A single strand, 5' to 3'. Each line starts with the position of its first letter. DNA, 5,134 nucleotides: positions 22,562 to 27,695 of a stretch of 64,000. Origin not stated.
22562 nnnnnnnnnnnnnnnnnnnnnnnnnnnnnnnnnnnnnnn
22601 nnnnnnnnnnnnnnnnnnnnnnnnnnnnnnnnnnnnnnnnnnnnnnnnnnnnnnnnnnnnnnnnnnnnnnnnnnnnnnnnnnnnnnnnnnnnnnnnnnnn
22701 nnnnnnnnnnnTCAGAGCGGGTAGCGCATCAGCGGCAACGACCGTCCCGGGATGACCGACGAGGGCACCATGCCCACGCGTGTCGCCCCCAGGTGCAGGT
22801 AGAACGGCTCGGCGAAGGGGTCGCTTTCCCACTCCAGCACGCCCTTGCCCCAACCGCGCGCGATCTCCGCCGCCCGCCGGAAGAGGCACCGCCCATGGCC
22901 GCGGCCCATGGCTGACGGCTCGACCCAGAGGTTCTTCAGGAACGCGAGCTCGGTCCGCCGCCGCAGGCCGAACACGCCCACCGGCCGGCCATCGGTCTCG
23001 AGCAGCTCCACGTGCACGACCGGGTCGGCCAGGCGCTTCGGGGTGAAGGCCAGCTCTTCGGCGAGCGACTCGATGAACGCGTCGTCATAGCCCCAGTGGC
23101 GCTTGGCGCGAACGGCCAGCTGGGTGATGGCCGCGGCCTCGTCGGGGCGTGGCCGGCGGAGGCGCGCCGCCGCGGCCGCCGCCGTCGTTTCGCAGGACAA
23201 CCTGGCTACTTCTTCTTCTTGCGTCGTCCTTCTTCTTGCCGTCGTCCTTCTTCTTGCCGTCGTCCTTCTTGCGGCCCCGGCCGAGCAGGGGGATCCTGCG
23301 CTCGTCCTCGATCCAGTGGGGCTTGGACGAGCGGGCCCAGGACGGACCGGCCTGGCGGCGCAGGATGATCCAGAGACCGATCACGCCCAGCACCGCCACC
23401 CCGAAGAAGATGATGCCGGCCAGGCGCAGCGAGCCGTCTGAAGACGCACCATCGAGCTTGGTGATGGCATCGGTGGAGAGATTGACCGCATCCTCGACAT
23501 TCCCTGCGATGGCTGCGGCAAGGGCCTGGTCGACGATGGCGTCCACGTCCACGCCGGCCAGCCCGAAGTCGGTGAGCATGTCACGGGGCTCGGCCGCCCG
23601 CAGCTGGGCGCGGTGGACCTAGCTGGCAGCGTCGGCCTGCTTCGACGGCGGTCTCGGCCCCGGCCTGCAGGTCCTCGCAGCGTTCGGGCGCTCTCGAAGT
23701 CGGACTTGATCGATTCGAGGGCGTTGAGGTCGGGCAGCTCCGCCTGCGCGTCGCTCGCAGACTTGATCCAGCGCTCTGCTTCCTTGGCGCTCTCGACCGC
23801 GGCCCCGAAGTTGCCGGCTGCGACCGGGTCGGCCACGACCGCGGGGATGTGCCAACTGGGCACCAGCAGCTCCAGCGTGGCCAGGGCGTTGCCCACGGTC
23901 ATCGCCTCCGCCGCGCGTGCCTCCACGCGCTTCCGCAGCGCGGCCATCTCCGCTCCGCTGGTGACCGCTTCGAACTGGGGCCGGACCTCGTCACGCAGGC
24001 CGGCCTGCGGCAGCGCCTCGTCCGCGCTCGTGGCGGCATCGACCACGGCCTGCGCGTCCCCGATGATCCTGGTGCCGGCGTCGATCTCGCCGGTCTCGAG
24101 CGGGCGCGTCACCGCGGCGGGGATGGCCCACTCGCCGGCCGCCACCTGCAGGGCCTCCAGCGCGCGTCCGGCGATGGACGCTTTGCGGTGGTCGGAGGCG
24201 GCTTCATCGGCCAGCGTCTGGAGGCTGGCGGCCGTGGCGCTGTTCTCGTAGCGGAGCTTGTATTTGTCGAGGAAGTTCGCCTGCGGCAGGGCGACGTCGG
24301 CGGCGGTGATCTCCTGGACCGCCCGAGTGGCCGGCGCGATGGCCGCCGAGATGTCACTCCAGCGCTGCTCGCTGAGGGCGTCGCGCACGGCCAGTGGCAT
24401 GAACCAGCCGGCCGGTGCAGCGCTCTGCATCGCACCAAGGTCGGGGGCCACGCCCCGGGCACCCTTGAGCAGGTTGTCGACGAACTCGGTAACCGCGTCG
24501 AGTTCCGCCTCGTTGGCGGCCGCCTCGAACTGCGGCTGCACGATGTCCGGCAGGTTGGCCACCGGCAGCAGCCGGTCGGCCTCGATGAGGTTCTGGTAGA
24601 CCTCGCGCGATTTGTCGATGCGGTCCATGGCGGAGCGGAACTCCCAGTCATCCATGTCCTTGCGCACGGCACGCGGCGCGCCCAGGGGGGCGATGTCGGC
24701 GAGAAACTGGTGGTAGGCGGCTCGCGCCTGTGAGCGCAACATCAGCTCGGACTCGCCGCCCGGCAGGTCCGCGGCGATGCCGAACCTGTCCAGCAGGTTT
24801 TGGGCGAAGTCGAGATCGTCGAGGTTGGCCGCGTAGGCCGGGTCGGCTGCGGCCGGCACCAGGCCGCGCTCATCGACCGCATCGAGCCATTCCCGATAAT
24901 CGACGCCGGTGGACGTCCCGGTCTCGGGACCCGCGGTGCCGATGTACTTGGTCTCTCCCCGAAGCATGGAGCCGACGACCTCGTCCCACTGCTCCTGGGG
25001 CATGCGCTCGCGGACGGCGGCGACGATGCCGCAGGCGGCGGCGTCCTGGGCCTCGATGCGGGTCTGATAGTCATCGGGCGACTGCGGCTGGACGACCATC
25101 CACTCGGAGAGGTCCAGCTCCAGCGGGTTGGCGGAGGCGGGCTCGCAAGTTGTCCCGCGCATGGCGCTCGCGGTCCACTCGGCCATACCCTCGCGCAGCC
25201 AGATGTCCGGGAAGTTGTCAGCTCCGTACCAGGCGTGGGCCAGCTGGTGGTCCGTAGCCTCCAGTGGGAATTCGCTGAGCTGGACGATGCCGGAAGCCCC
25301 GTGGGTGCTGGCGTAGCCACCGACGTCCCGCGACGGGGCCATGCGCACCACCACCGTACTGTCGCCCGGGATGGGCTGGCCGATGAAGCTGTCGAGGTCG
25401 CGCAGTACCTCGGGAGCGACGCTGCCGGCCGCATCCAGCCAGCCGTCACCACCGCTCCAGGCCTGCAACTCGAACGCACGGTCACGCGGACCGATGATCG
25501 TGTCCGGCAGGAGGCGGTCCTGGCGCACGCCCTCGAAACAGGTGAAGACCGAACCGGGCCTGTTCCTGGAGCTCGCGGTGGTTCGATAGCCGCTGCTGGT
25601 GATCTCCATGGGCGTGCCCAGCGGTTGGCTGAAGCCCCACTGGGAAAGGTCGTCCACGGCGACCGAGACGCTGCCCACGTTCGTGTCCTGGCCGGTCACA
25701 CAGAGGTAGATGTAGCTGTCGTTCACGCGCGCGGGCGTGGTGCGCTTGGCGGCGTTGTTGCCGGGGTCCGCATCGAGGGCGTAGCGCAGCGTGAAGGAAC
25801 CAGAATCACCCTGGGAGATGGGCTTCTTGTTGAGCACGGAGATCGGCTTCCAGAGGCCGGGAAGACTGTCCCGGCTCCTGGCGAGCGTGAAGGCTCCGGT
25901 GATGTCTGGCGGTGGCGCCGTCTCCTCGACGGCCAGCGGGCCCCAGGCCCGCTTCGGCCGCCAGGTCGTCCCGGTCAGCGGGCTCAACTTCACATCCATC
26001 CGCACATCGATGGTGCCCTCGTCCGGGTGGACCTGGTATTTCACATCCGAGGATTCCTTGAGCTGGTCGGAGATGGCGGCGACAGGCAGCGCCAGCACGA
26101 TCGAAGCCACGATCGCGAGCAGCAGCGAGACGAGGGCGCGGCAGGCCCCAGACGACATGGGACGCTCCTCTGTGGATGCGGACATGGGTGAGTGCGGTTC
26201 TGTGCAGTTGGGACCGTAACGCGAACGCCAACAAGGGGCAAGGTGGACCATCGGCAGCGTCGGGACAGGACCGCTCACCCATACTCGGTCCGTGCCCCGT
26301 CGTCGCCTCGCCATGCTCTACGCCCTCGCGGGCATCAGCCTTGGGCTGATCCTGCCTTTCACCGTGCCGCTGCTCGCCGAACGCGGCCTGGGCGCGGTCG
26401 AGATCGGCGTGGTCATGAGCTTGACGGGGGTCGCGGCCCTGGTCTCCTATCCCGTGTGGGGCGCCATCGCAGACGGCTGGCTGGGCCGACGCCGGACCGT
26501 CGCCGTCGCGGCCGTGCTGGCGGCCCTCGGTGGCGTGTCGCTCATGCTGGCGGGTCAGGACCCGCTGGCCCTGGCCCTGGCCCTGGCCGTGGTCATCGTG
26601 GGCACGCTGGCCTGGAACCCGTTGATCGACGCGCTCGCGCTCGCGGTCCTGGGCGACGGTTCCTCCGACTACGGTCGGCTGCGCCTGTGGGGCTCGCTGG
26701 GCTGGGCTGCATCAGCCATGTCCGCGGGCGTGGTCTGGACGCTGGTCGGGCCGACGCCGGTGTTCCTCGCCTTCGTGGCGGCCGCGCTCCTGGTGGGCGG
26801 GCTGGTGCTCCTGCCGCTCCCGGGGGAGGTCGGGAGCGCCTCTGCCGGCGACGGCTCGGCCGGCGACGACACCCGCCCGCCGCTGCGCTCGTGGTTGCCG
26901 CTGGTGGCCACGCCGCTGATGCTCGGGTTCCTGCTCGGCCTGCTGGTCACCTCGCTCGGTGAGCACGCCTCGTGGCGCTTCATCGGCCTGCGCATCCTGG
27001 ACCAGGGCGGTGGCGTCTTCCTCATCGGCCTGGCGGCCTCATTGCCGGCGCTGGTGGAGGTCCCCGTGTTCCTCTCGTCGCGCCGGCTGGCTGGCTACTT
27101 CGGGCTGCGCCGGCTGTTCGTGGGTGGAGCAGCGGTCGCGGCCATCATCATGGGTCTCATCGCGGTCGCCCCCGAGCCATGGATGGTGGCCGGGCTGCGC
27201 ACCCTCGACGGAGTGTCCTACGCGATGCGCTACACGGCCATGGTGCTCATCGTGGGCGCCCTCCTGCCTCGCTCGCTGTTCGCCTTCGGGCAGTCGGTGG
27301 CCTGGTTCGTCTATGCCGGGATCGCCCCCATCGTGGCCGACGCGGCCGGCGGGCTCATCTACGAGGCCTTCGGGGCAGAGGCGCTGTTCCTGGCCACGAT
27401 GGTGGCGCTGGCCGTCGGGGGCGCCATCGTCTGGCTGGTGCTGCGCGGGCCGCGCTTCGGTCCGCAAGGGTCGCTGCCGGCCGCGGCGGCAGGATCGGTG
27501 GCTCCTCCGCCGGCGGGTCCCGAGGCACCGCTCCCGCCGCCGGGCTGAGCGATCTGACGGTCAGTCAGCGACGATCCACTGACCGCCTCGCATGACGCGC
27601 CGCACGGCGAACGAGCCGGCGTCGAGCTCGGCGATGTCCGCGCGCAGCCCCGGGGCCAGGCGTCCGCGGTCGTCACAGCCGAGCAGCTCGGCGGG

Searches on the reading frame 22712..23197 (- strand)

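Call 48: search_protein_families(library=pfam, proteins=[window:22712-23197:-], max_evalue=0.001)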
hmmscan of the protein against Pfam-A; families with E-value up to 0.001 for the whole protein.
window:22712-23197:- (161 aa): 3 families
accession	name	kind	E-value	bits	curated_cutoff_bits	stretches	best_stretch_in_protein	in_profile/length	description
PF00583.31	Acetyltransf_1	-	6e-09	36.6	20.7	1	55-137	29-115/116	Acetyltransferase (GNAT) family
PF13508.13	Acetyltransf_7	-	3.2e-07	31.1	27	1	66-137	8-81/84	Acetyltransferase (GNAT) domain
PF13673.13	Acetyltransf_10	-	1.7e-06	28.5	23.6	1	55-141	25-110/128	Acetyltransferase (GNAT) domain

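Call 50: search_protein_families(library=padloc, proteins=[window:22712-23197:-], max_evalue=0.001)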
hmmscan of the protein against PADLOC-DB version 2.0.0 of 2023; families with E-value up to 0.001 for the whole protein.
window:22712-23197:- (161 aa): 0 families

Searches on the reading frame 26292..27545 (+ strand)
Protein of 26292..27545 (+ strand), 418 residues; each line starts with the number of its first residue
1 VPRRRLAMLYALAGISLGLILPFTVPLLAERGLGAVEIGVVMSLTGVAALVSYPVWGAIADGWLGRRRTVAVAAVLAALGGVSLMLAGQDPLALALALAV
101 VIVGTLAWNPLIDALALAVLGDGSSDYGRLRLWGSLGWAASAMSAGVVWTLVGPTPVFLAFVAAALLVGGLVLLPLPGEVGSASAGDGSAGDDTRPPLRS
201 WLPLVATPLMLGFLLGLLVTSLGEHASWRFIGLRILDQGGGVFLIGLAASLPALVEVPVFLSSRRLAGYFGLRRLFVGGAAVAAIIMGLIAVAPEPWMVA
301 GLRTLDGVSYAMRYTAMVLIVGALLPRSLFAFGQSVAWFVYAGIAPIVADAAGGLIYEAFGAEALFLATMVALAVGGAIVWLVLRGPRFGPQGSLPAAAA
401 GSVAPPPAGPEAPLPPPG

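Call 48: search_protein_families(library=pfam, proteins=[window:26292-27545:+], max_evalue=0.001)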
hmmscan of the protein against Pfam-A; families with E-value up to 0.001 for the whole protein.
window:26292-27545:+ (418 aa): 4 families
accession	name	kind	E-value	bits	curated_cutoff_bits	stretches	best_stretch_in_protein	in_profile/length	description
PF12832.13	MFS_1_like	-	4.5e-42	144.9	25.2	1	6-368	4-373/373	MFS_1 like family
PF07690.21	MFS_1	-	7.5e-18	65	33.4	2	6-259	1-254/347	Major Facilitator Superfamily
PF03825.22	Nuc_H_symport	-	4.1e-11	43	25.9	1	21-373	22-378/400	Nucleoside H+ symporter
PF01306.25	LacY_symp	-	1.5e-07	31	24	1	20-173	26-185/413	LacY proton/sugar symporter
